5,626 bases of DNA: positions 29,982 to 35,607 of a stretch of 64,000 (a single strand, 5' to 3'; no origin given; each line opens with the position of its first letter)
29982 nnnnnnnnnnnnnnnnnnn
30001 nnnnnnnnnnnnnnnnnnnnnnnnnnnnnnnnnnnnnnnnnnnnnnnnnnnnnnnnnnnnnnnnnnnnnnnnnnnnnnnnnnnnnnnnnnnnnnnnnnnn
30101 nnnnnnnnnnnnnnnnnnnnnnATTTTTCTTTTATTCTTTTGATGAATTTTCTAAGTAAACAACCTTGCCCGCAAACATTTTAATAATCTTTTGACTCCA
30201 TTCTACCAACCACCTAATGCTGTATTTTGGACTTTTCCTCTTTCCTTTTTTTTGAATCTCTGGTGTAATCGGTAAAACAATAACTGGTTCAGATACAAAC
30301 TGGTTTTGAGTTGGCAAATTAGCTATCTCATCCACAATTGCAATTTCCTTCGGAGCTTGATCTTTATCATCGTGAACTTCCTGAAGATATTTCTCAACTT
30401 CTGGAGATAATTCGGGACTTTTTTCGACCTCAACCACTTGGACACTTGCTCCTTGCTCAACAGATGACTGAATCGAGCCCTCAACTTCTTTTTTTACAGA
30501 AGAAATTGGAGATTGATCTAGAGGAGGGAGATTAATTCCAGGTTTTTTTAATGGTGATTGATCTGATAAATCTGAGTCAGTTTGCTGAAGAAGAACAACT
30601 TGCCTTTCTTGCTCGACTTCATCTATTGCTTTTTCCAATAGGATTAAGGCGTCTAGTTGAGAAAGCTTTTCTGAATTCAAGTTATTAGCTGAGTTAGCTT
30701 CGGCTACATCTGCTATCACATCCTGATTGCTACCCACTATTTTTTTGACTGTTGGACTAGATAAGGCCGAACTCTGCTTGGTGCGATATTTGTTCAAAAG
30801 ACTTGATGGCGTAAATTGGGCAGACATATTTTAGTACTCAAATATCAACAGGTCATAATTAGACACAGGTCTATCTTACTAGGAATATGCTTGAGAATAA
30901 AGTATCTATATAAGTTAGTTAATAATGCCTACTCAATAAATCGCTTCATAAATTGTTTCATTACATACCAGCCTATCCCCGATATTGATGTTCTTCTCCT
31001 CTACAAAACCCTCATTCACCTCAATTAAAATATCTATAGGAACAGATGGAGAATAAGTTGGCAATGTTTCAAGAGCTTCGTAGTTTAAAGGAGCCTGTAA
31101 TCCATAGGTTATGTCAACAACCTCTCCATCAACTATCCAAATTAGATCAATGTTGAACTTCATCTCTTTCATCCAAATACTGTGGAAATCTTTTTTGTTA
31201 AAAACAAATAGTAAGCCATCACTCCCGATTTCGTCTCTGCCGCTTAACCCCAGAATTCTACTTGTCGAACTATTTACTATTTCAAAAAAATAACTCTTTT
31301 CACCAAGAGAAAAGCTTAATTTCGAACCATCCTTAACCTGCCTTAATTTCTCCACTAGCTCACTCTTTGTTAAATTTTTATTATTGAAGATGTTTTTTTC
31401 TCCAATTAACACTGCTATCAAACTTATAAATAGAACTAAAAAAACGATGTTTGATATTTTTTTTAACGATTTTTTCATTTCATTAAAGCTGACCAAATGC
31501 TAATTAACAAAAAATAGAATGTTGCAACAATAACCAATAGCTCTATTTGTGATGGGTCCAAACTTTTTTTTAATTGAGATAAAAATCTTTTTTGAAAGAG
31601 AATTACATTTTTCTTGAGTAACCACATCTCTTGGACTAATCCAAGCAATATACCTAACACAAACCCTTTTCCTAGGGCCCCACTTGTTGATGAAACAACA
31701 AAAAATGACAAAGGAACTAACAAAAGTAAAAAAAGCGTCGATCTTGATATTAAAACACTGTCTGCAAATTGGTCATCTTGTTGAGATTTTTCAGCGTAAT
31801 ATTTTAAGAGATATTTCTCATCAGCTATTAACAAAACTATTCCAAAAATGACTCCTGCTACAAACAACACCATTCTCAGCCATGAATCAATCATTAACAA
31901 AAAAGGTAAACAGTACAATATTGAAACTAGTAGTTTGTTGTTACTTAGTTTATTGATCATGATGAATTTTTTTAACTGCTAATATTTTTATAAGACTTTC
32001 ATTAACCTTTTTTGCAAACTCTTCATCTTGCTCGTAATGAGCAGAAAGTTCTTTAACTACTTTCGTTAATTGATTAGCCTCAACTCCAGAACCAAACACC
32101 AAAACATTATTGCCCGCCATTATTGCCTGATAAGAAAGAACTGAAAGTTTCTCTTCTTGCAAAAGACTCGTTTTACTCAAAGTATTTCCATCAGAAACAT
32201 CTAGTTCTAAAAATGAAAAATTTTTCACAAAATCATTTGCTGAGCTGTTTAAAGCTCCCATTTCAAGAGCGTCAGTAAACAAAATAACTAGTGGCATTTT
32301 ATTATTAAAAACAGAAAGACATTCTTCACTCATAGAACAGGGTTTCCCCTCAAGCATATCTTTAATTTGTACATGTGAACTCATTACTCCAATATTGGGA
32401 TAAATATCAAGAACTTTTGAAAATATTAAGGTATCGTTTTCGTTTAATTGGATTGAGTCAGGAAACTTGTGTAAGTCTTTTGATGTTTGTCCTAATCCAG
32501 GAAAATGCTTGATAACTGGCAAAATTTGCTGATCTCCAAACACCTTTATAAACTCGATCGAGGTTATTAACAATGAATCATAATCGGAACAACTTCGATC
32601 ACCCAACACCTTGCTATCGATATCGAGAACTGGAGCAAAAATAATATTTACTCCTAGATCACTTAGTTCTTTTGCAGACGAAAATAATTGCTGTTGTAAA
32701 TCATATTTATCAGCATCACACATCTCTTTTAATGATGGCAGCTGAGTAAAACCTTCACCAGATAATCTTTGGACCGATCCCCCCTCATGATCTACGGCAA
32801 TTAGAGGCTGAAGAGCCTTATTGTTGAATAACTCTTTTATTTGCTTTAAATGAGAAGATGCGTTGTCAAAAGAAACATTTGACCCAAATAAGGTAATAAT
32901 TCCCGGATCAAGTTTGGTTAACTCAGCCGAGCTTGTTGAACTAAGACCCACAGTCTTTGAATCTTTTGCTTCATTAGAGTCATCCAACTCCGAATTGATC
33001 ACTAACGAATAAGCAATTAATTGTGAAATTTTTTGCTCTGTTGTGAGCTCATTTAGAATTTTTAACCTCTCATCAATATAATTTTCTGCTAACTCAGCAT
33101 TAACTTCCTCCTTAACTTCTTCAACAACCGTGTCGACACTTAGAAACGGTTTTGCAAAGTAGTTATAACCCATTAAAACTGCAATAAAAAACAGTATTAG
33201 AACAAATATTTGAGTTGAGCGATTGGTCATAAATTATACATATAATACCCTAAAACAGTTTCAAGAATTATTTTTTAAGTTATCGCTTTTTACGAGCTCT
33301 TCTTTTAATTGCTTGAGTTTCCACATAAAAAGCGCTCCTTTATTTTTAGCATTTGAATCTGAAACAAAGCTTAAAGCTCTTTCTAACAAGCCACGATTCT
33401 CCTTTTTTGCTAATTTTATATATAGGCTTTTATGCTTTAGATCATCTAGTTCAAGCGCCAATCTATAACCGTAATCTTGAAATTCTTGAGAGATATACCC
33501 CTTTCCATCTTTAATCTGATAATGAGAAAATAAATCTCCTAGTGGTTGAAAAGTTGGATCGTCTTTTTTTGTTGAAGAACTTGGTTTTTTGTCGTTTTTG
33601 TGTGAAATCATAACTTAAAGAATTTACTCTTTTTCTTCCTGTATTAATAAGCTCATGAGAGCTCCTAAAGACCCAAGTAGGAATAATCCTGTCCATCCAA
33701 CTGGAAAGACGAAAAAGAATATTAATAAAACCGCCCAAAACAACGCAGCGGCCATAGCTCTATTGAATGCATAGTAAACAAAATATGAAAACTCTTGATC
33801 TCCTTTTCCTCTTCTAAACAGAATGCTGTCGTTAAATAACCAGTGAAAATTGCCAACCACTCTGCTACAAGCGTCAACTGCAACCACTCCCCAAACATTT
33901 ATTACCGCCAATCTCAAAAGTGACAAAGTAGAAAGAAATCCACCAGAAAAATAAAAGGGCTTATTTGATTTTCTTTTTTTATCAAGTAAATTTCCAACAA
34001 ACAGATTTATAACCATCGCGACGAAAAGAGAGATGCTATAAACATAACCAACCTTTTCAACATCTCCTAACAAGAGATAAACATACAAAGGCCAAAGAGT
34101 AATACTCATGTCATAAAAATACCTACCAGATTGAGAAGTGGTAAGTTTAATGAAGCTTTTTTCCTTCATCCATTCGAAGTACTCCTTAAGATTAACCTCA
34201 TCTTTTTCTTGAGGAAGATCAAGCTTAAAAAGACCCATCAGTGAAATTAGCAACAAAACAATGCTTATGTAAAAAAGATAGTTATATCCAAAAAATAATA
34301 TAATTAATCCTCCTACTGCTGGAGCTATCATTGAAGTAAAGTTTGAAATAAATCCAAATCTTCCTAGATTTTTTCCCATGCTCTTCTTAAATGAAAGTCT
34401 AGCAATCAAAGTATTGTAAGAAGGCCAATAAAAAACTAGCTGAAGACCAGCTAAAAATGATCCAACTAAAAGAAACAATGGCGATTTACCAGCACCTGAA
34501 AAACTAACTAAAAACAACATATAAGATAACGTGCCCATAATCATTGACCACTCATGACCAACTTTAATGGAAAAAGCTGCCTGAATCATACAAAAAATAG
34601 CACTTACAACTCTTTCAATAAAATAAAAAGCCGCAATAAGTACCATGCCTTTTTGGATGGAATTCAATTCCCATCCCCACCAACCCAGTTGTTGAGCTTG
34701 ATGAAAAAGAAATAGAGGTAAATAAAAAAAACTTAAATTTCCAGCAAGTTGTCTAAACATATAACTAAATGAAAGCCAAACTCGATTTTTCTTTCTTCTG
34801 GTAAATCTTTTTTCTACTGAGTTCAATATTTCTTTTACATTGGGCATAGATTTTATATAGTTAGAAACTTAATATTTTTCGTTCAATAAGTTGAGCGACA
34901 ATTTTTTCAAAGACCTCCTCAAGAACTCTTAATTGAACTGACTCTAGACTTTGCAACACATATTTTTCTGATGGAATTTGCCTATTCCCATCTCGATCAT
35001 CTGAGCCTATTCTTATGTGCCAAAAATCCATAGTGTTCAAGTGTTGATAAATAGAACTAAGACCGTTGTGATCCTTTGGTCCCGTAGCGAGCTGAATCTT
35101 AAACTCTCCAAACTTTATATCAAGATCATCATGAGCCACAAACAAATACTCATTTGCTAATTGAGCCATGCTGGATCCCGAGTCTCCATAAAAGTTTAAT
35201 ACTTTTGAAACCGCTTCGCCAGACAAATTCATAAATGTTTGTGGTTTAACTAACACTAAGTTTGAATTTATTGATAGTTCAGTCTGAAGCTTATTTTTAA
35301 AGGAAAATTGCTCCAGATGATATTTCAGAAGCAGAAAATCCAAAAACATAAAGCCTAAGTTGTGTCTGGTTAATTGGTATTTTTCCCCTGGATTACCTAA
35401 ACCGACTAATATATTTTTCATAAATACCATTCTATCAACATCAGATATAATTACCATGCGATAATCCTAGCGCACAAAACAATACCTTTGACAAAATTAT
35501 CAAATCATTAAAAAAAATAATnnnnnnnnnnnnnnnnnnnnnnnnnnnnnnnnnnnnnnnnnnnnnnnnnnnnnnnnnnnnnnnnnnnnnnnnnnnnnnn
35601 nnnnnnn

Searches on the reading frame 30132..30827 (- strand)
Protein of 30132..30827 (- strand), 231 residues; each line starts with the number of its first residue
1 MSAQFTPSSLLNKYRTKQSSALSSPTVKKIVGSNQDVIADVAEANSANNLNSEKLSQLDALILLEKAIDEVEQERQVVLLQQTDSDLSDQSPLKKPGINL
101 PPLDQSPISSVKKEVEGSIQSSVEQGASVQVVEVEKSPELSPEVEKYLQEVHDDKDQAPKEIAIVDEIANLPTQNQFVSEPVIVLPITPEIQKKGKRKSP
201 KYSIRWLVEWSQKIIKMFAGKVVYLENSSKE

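Call 8: search_protein_families(library=pfam, proteins=[window:30132-30827:-], max_evalue=0.01)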
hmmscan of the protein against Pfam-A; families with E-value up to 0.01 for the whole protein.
window:30132-30827:- (231 aa): 0 families

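Call 31: search_protein_families(library=pfam, proteins=[window:30132-30827:-], max_evalue=0.1)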
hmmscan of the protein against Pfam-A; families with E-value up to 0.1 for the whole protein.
window:30132-30827:- (231 aa): 1 family
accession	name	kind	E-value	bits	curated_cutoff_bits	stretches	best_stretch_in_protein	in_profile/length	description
PF18451.7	CdiA_C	-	0.05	14.2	26.6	0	110-166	21-76/81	Contact-dependent growth inhibition CdiA C-terminal domain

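Call 57: search_protein_families(library=ncbifam, proteins=[window:30132-30827:-], max_evalue=0.01)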
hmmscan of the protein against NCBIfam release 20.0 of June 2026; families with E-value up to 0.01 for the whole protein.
window:30132-30827:- (231 aa): 0 families

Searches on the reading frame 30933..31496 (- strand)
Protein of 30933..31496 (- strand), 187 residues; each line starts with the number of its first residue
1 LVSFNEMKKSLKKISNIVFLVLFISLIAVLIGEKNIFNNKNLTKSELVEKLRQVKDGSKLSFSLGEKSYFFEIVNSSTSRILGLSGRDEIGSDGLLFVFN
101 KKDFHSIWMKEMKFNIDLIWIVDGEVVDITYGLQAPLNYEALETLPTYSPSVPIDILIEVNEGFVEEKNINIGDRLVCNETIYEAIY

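Call 8: search_protein_families(library=pfam, proteins=[window:30933-31496:-], max_evalue=0.01)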
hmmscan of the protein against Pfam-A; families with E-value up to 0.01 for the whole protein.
window:30933-31496:- (187 aa): 1 family
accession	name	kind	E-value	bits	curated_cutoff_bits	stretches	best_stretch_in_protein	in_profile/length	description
PF02643.20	DUF192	-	1.1e-18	67.6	27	1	72-176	4-94/96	Uncharacterized ACR, COG1430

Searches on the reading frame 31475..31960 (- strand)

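Call 8: search_protein_families(library=pfam, proteins=[window:31475-31960:-], max_evalue=0.01)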
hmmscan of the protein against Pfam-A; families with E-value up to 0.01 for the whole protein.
window:31475-31960:- (161 aa): 1 family
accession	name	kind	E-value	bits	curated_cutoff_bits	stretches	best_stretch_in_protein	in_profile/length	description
PF01944.22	SpoIIM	-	0.00076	19.9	26.9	1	30-113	2-92/163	Stage II sporulation protein M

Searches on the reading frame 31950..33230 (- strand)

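Call 8: search_protein_families(library=pfam, proteins=[window:31950-33230:-], max_evalue=0.01)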
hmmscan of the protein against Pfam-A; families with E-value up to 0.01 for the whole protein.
window:31950-33230:- (426 aa): 1 family
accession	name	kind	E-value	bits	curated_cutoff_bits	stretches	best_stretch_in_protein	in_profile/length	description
PF00933.27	Glyco_hydro_3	-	9.4e-26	91.4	27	1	63-331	1-262/316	Glycosyl hydrolase family 3 N terminal domain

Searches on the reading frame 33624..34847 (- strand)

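Call 8: search_protein_families(library=pfam, proteins=[window:33624-34847:-], max_evalue=0.01)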
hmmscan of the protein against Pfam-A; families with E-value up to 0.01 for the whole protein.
window:33624-34847:- (407 aa): 2 families
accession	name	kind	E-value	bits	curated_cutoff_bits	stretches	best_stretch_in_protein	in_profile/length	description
PF07690.21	MFS_1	-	4.3e-20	72.4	33.4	1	25-322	1-299/347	Major Facilitator Superfamily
PF05977.19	MFS_3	-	0.0012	17.8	27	1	103-218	84-198/524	Transmembrane secretion effector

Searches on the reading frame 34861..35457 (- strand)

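Call 8: search_protein_families(library=pfam, proteins=[window:34861-35457:-], max_evalue=0.01)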
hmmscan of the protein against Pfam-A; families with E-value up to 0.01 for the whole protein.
window:34861-35457:- (198 aa): 1 family
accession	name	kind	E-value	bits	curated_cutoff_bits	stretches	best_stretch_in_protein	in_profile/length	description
PF01195.25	Pept_tRNA_hydro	-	3.5e-44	151.3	27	1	16-189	1-166/183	Peptidyl-tRNA hydrolase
